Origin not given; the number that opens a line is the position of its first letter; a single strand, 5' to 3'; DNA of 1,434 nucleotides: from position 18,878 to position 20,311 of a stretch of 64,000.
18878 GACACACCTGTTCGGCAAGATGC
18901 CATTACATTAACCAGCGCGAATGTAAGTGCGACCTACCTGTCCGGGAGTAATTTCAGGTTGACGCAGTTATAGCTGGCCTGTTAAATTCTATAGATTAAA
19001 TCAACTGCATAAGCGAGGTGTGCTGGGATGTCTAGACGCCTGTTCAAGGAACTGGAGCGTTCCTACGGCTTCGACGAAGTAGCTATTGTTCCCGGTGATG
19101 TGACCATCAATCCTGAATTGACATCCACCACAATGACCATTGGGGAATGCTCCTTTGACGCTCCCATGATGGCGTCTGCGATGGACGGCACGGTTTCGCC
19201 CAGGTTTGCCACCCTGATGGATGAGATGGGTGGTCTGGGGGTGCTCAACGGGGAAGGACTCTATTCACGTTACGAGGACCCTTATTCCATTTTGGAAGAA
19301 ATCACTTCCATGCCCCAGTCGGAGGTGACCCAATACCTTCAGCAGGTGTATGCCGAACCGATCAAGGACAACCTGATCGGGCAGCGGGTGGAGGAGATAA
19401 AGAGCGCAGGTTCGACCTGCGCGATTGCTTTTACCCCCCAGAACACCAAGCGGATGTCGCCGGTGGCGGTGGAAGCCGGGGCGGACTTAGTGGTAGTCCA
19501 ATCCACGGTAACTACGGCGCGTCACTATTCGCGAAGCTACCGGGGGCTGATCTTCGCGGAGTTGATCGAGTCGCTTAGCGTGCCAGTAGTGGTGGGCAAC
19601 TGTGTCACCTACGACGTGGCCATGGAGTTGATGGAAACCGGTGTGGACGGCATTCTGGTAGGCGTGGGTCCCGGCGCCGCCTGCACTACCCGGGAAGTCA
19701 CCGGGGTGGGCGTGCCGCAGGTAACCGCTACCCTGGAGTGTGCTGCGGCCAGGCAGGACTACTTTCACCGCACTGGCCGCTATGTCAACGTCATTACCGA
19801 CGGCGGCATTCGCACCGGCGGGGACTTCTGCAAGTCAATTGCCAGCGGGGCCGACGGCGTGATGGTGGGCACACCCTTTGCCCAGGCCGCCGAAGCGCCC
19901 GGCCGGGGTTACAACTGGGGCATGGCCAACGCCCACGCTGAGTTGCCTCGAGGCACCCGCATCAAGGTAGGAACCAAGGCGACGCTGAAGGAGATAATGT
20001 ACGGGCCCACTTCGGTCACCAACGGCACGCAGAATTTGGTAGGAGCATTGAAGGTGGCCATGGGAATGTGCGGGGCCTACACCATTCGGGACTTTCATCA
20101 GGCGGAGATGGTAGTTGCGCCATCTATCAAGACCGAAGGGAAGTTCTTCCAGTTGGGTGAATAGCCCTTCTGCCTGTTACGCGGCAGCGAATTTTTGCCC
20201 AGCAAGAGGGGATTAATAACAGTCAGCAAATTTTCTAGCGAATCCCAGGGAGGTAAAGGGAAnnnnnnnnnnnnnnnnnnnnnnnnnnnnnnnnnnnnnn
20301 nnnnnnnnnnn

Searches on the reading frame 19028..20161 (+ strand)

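Call 80: search_protein_families(library=pfam, proteins=[window:19028-20161:+], max_evalue=0.00001)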
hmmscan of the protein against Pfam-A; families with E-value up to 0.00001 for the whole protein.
window:19028-20161:+ (378 aa): 4 families
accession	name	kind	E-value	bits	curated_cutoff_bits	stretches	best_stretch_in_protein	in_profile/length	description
PF00478.31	IMPDH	-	7.1e-48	163.8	25.6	1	13-363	2-332/345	IMP dehydrogenase / GMP reductase domain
PF01070.24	FMN_dh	-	2.2e-13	50.4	24.9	1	166-292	200-313/350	FMN-dependent dehydrogenase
PF05690.20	ThiG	-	2.9e-06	27.3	23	0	253-290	176-213/247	Thiazole biosynthesis protein ThiG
PF03060.21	NMO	-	5.1e-06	26.6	28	0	45-291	12-232/331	Nitronate monooxygenase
